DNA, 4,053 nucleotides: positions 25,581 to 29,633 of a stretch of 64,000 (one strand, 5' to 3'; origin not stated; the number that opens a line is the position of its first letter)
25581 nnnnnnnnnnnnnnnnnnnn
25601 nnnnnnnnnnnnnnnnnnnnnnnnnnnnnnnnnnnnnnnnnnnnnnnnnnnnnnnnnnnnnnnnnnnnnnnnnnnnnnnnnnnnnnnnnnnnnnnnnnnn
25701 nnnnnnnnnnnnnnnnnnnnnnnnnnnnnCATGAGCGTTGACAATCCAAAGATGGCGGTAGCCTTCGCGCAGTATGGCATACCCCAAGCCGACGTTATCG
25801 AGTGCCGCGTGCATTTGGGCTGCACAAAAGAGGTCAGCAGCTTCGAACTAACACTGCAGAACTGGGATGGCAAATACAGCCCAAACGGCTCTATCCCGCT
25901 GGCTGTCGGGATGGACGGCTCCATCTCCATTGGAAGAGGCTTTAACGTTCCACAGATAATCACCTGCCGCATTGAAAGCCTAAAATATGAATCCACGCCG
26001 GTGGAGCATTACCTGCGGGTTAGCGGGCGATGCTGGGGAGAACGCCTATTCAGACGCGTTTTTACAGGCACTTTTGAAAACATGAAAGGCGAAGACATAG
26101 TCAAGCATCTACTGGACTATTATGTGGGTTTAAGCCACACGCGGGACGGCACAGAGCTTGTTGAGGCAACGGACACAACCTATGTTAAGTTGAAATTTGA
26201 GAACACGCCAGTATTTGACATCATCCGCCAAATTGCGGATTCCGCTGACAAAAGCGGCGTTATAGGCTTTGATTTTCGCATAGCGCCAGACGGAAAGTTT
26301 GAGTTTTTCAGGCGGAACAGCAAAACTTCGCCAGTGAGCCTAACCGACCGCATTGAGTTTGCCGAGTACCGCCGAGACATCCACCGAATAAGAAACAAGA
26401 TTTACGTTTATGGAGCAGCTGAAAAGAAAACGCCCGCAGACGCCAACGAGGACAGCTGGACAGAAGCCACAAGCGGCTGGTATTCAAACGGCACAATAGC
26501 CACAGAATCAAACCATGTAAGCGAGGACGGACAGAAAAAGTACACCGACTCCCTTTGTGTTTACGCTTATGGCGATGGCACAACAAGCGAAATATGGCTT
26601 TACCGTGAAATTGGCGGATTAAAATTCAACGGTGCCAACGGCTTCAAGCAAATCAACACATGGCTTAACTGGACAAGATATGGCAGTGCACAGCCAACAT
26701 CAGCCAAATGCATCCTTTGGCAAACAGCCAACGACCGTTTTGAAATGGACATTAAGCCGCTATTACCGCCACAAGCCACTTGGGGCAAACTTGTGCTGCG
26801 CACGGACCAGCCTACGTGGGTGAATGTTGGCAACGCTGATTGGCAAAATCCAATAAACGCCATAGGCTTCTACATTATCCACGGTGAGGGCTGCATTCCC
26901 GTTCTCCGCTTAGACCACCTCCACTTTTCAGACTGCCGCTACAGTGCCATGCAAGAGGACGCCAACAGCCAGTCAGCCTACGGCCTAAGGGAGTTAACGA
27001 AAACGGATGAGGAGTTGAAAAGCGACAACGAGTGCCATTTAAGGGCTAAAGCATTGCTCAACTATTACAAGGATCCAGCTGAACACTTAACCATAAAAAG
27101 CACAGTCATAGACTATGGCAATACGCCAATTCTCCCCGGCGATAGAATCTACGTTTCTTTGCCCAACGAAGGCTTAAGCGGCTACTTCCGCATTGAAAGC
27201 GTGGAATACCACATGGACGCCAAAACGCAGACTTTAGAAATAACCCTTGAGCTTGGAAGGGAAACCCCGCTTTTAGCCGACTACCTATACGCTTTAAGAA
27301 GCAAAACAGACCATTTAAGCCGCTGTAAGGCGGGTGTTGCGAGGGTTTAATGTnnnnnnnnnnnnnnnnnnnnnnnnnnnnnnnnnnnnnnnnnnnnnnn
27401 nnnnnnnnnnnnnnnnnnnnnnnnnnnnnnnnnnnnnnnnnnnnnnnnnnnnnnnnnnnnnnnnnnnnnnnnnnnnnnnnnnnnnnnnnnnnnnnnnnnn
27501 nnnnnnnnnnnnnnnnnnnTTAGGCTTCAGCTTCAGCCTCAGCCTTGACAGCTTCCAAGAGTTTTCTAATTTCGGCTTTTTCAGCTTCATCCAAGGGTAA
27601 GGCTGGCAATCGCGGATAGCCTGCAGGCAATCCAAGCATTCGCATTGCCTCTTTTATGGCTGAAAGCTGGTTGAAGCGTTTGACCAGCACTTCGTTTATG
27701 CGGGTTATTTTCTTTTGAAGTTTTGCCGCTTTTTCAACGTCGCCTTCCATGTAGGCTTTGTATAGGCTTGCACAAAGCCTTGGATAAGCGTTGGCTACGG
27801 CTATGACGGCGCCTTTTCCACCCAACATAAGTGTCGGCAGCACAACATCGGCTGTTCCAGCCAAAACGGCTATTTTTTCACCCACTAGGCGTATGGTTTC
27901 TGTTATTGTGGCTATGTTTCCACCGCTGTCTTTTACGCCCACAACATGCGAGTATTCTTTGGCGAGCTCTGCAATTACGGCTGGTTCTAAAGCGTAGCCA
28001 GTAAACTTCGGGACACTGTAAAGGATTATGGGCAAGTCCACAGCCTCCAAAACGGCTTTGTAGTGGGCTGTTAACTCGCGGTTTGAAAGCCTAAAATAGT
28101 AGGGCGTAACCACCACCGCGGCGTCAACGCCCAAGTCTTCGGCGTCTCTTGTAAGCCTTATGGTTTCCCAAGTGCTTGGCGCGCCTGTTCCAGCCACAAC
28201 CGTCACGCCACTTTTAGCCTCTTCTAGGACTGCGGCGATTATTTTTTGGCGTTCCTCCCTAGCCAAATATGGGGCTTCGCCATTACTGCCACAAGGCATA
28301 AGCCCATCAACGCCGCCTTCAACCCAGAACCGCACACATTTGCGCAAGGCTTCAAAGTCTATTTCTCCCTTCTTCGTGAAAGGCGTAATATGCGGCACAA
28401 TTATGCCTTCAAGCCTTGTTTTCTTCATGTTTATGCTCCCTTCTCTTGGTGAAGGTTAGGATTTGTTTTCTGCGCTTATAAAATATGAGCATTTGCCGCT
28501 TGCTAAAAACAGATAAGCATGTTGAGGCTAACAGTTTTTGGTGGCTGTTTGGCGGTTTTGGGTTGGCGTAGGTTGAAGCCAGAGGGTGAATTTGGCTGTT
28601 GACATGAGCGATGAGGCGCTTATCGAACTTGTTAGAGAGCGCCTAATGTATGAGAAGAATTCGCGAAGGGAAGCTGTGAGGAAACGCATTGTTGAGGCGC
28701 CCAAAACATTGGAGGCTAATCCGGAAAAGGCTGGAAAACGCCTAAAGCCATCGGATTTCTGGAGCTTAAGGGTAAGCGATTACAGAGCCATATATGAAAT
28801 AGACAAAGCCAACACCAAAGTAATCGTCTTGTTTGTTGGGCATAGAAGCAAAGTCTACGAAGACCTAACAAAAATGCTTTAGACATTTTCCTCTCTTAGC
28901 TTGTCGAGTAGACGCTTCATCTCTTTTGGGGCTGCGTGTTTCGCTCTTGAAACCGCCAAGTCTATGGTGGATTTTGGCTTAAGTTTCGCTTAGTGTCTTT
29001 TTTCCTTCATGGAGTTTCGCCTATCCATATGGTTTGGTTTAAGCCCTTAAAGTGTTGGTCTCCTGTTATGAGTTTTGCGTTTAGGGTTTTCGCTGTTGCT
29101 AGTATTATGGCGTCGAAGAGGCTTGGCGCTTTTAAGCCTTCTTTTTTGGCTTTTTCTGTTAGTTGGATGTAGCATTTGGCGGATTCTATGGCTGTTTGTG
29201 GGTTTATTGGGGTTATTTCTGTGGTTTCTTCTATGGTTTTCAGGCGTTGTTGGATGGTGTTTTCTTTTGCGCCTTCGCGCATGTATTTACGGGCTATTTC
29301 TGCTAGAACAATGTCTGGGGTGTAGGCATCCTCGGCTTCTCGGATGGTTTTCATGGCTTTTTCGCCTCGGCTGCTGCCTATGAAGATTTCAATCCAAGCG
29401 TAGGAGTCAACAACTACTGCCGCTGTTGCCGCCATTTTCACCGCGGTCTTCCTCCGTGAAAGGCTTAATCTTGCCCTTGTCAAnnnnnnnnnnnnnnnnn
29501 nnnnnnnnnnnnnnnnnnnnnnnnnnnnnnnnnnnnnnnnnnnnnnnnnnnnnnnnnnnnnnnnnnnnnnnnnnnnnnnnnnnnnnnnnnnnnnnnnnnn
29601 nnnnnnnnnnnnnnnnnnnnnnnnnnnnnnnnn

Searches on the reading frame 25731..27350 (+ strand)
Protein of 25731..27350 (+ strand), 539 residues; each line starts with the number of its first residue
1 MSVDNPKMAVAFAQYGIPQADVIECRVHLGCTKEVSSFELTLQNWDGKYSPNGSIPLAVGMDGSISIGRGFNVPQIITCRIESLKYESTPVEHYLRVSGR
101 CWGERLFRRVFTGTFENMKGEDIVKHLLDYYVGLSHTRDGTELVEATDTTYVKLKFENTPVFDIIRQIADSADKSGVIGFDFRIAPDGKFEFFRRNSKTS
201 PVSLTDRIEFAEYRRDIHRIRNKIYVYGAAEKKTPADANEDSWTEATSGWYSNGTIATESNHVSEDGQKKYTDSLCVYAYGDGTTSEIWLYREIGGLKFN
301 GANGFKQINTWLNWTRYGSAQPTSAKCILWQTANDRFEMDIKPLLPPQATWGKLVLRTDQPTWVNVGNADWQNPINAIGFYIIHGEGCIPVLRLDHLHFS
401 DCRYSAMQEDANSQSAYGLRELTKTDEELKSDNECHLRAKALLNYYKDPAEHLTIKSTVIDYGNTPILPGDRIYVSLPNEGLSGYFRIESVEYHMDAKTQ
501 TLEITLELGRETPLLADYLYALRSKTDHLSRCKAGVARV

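Call 48: search_protein_families(library=pfam, proteins=[window:25731-27350:+], max_evalue=0.001)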
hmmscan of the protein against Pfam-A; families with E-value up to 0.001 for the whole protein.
window:25731-27350:+ (539 aa): 2 families
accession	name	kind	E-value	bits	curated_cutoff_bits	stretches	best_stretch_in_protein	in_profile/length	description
PF24032.1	YQBQ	-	5.8e-14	52.6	27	1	406-506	197-293/294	YQBQ-like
PF06605.17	Prophage_tail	-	0.0009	19.4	31.3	0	408-507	135-237/250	Prophage endopeptidase tail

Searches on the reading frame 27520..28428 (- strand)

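Call 48: search_protein_families(library=pfam, proteins=[window:27520-28428:-], max_evalue=0.001)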
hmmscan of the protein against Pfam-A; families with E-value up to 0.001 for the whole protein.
window:27520-28428:- (302 aa): 1 family
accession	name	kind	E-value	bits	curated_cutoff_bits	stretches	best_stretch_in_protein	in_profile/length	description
PF00701.28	DHDPS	-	2.2e-83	279.8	22.1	1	6-293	2-288/289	Dihydrodipicolinate synthetase family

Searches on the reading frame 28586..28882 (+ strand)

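Call 59: search_protein_families(library=pfam, proteins=[window:28586-28882:+], max_evalue=0.01)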
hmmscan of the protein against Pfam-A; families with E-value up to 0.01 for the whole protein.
window:28586-28882:+ (98 aa): 1 family
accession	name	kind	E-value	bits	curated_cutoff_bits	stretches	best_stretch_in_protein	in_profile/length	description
PF05016.21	ParE_toxin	-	9.1e-12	45.8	23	1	9-91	5-89/89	ParE toxin of type II toxin-antitoxin system, parDE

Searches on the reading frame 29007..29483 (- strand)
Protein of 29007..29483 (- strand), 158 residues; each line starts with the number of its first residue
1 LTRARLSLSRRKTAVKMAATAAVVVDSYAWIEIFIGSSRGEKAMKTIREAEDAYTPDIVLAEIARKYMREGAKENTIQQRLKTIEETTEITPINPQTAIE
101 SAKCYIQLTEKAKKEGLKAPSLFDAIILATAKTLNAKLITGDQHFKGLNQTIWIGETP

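Call 48: search_protein_families(library=pfam, proteins=[window:29007-29483:-], max_evalue=0.001)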
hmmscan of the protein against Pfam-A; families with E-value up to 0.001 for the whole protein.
window:29007-29483:- (158 aa): 1 family
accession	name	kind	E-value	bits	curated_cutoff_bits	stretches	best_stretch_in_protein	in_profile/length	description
PF01850.27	PIN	-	2.8e-18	67.1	23.6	1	23-146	1-115/120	PIN domain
